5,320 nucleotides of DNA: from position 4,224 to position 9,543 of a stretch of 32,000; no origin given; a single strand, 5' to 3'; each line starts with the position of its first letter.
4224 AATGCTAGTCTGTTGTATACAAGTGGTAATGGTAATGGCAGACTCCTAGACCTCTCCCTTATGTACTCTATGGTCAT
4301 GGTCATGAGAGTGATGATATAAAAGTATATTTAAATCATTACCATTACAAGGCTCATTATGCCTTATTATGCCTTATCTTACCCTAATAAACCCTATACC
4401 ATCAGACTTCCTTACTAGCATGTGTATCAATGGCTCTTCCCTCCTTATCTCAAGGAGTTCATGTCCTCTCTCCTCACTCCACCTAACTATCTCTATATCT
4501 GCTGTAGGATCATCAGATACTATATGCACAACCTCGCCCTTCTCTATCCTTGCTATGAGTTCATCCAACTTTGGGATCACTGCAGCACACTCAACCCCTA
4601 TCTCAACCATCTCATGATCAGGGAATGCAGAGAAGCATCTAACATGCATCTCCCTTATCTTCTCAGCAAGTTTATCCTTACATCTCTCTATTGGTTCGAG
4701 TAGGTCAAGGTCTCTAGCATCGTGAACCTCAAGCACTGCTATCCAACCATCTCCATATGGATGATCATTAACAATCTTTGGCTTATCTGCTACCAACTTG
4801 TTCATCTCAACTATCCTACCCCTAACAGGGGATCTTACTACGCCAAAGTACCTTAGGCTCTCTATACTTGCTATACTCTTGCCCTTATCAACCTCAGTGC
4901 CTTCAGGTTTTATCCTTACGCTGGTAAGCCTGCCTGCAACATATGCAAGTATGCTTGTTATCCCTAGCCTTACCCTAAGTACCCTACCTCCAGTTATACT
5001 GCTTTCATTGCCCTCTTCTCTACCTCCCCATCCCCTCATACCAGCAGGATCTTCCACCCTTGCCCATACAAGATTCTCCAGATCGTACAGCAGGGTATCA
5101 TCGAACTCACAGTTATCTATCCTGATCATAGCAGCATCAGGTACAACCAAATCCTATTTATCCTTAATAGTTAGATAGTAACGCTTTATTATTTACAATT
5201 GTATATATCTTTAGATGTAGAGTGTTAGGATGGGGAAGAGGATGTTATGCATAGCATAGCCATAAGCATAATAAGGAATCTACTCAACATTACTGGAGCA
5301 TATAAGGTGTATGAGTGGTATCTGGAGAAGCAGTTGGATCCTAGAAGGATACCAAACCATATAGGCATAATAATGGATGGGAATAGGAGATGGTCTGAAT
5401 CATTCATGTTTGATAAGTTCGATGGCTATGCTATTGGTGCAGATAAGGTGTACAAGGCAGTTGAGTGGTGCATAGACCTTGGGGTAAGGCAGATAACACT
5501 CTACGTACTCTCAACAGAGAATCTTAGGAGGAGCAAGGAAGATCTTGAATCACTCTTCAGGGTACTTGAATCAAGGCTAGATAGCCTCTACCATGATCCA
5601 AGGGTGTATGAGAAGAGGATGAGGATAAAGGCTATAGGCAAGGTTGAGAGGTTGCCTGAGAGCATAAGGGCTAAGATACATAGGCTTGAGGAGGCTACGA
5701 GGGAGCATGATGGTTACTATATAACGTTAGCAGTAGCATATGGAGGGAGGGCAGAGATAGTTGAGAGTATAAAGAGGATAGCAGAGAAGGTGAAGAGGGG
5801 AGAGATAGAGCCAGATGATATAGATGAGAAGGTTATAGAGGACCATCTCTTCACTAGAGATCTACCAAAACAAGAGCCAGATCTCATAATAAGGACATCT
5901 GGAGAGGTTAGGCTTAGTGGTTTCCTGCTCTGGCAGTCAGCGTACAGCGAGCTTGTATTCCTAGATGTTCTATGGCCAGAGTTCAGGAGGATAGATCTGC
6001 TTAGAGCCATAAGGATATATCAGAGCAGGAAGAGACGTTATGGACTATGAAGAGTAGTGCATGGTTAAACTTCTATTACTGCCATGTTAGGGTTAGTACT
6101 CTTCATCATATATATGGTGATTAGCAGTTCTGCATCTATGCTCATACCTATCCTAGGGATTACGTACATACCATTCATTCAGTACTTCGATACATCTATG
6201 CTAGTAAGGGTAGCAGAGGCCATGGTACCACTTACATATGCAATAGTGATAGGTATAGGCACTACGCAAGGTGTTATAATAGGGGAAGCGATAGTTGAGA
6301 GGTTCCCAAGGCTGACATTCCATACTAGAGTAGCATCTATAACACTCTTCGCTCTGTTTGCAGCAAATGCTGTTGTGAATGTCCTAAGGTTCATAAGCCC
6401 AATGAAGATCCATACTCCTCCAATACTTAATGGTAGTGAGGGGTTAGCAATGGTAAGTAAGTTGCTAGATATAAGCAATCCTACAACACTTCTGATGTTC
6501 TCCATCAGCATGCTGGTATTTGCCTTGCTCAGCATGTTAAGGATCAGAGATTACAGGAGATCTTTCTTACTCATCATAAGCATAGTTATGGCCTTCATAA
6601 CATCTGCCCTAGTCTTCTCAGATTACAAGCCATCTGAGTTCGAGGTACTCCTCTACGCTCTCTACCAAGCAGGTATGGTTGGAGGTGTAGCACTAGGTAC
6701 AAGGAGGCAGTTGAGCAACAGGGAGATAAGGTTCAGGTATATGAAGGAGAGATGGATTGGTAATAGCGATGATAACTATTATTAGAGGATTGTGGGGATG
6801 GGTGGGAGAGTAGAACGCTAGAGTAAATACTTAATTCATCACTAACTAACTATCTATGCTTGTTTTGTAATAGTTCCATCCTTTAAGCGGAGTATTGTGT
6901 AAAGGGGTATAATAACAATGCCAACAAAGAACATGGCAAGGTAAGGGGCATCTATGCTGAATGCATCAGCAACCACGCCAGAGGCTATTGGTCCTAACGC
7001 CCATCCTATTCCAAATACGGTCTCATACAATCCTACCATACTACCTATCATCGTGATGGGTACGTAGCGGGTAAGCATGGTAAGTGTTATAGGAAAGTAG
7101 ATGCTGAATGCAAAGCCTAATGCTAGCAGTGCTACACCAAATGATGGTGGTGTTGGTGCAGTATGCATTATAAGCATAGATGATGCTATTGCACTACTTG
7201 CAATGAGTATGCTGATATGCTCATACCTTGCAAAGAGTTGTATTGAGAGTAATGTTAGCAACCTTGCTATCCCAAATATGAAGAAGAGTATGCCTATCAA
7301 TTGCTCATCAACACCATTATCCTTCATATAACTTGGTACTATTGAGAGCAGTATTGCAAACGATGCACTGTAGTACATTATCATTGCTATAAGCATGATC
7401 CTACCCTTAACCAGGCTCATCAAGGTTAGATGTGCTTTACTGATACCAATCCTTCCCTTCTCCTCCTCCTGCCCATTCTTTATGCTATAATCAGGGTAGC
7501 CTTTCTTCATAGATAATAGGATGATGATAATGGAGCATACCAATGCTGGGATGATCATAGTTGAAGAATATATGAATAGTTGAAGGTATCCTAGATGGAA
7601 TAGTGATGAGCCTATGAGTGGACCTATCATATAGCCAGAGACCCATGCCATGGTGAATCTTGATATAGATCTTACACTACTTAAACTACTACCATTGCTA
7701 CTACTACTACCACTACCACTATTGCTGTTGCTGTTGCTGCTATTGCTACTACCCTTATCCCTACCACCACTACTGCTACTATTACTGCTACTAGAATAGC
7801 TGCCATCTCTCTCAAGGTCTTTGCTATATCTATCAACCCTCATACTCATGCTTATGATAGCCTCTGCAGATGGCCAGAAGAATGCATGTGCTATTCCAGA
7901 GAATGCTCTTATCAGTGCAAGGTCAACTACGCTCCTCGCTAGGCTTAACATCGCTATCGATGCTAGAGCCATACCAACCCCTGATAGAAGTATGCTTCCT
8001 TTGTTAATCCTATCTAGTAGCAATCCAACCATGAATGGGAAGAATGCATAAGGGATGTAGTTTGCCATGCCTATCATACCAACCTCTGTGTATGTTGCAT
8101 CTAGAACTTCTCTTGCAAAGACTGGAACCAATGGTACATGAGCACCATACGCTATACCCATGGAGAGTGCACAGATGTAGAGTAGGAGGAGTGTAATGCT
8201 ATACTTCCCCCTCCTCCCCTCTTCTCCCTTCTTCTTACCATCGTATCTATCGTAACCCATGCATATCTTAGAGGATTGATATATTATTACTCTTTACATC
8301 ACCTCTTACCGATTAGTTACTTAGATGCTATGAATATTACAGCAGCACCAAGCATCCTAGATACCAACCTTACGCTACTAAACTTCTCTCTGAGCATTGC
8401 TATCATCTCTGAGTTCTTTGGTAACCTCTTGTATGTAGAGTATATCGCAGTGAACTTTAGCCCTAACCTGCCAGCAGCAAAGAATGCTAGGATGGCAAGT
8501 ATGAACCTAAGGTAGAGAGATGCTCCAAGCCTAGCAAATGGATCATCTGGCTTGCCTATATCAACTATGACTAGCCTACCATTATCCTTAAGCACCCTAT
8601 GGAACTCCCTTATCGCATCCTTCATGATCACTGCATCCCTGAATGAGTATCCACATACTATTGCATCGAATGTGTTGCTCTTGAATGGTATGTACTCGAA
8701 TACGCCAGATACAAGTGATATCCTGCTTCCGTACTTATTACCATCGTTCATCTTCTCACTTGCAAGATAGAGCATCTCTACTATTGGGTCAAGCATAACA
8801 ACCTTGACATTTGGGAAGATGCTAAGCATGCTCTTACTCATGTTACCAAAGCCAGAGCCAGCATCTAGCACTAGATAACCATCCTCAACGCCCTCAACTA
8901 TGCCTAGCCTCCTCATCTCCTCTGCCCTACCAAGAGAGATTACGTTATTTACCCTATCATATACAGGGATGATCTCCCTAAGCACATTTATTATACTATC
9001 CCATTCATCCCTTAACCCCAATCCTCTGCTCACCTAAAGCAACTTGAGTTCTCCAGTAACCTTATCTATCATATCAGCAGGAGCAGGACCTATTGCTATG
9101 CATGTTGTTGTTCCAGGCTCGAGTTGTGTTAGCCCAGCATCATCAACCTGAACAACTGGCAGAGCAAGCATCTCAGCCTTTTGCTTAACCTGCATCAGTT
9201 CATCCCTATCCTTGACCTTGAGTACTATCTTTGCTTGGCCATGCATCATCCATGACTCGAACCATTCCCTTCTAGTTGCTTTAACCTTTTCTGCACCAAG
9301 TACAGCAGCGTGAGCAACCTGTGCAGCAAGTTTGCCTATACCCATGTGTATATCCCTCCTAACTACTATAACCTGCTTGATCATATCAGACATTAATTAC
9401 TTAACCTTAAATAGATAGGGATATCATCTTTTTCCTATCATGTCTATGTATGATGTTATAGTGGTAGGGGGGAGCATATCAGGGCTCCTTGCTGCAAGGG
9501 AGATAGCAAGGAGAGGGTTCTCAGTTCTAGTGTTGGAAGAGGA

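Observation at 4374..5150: GcvH-like/TusA-like fusion protein with both canonical carrier motifs altered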

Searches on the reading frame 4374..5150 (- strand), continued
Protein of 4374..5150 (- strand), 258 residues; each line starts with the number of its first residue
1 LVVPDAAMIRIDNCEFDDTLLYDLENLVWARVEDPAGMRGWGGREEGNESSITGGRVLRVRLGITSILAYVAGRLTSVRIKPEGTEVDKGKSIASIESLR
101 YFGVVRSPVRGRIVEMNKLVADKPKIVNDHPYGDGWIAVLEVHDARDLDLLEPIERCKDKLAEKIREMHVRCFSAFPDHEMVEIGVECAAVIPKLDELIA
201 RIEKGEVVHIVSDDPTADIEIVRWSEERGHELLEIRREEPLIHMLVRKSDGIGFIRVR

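Call 87: fold_search(model_id=the predicted structure, library=pdb)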
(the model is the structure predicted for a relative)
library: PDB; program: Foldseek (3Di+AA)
matches with E <= 10: 1162; with E <= 0.001: 28
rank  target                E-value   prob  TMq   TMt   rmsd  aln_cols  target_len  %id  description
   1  1onl_A                3.3e-13  1.00  0.54  0.90   1.9       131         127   30  Crystal structure of Thermus thermophilus HB8 H-protein of the glycine cleavage system (released 2003-08-26)
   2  3a7l                  5.7e-13  1.00  0.54  0.91   1.3       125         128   34  Crystal structure of E. coli apoH-protein (released 2010-01-19)
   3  9c19_D                1.0e-12  1.00  0.49  0.85   2.7       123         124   28  Structure of human LIAS (released 2025-07-09)
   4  3a8j_E                1.0e-12  1.00  0.51  0.85   3.2       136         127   32  Crystal Structure of ET-EHred complex (released 2010-04-07)
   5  3a8i_E                1.2e-12  1.00  0.50  0.85   3.0       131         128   32  Crystal Structure of ET-EHred-5-CH3-THF complex (released 2010-04-07)
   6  1zko_A                1.4e-12  1.00  0.53  0.89   1.1       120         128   33  Crystal structure of Glycine cleavage system H protein (tm0212) from Thermotoga maritima at 1.65 A resolution (released 2005-05-10)
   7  3ab9                  1.8e-12  1.00  0.54  0.91   1.5       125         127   33  Crystal Structure of lipoylated E. coli H-protein (reduced form) (released 2010-04-07)
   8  3klr                  3.2e-12  1.00  0.54  0.92   1.4       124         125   29  Bovine H-protein at 0.88 angstrom resolution (released 2010-06-09)
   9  8ugo_E                5.2e-12  1.00  0.51  0.91   1.2       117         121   28  Structure of the complex between Human LIAS and H-protein in the presence of 5'-deoxyadenosine (released 2025-07-09)
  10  9c19_E                5.6e-12  1.00  0.51  0.88   1.2       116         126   29  Structure of human LIAS (released 2025-07-09)
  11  3hgb                  5.6e-12  1.00  0.53  0.85   1.6       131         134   30  Crystal structure of glycine cleavage system protein H from Mycobacterium tuberculosis (released 2009-05-26)
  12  3ift                  5.6e-12  1.00  0.53  0.84   1.7       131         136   30  Crystal structure of glycine cleavage system protein H from Mycobacterium tuberculosis, using X-rays from the Compact Li (released 2009-08-11)
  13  3a7a_B                5.6e-12  1.00  0.51  0.87   2.9       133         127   32  Crystal structure of E. coli lipoate-protein ligase A in complex with octyl-amp and apoH-protein (released 2010-01-19)
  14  8ugo_C                7.6e-12  1.00  0.51  0.87   2.8       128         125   26  Structure of the complex between Human LIAS and H-protein in the presence of 5'-deoxyadenosine (released 2025-07-09)
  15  3a8k_E                9.7e-12  1.00  0.50  0.86   3.0       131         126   32  Crystal Structure of ETD97N-EHred complex (released 2010-04-07)
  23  3lvj_C                1.4e-05  1.00  0.32  0.87   1.3        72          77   18  Crystal Structure of E.coli IscS-TusA complex (form 1) (released 2010-04-21)
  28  1dcj_MODEL_1_A        7.8e-04  1.00  0.32  0.81   1.6        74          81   18  SOLUTION STRUCTURE OF YHHP, A NOVEL ESCHERICHIA COLI PROTEIN IMPLICATED IN THE CELL DIVISION (released 2001-07-18)
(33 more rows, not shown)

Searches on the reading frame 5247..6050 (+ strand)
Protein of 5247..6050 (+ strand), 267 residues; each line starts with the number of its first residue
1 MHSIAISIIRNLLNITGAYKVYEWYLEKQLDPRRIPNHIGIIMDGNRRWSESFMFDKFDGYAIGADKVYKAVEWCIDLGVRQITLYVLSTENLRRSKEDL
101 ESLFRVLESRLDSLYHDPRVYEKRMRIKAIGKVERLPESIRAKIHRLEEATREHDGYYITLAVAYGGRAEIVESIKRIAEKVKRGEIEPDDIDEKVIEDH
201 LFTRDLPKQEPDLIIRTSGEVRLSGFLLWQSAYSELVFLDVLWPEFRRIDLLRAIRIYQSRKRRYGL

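Call 28: search_protein_families(library=pfam, proteins=[window:5247-6050:+], max_evalue=0.001)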
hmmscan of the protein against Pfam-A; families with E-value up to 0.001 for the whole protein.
window:5247-6050:+ (267 aa): 1 family
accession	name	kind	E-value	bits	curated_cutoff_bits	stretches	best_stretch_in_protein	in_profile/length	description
PF01255.24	Prenyltransf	-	3.3e-73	246.3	27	1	42-266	1-219/219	Putative undecaprenyl diphosphate synthase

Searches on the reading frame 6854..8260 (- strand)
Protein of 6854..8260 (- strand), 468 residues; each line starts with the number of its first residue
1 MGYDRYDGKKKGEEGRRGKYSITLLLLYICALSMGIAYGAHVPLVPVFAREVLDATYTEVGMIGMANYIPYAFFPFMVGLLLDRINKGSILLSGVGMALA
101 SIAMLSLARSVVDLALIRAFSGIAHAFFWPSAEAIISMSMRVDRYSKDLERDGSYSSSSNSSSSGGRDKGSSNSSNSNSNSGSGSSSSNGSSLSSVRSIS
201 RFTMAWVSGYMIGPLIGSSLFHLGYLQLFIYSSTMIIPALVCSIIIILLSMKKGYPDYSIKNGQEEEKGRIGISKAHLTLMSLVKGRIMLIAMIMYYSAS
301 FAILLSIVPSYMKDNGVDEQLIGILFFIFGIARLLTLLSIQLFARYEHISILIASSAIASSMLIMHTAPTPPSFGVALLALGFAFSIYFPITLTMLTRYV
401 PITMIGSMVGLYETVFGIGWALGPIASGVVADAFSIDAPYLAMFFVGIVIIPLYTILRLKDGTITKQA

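Call 65: search_protein_families(library=pfam, proteins=[window:6854-8260:-], max_evalue=0.0001)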
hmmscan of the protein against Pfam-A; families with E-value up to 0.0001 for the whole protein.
window:6854-8260:- (468 aa): 1 family
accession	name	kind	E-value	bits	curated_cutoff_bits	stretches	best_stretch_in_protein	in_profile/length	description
PF07690.21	MFS_1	-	3.1e-39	135.3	33.4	3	291-457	3-171/347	Major Facilitator Superfamily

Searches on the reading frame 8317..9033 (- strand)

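Call 65: search_protein_families(library=pfam, proteins=[window:8317-9033:-], max_evalue=0.0001)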
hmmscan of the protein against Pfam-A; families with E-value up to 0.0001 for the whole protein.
window:8317-9033:- (238 aa): 7 families
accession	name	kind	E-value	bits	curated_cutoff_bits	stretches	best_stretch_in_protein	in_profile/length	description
PF01209.24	Ubie_methyltran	-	5.4e-21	75.5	20.1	1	14-238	9-233/233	ubiE/COQ5 methyltransferase family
PF08241.18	Methyltransf_11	-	2.6e-15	57.3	21.2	1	56-156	1-95/95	Methyltransferase domain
PF13649.12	Methyltransf_25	-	8.2e-15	55.7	27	1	55-152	1-97/97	Methyltransferase domain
PF13847.12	Methyltransf_31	-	2.1e-12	47.4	27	1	51-160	3-113/145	Methyltransferase domain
PF08242.18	Methyltransf_12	-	7.4e-09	36.7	30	1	56-154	1-98/98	Methyltransferase domain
PF13489.12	Methyltransf_23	-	5.1e-06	26.8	27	1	55-172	26-131/164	Methyltransferase domain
PF05175.20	MTS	-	3.1e-05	24.1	23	1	55-157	35-139/170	Methyltransferase small domain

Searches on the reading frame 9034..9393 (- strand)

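Call 65: search_protein_families(library=pfam, proteins=[window:9034-9393:-], max_evalue=0.0001)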
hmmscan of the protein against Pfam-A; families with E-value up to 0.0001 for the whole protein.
window:9034-9393:- (119 aa): 1 family
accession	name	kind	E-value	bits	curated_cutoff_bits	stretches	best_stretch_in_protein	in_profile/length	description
PF01981.21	PTH2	-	1.4e-42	145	23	1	5-119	1-115/115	Peptidyl-tRNA hydrolase PTH2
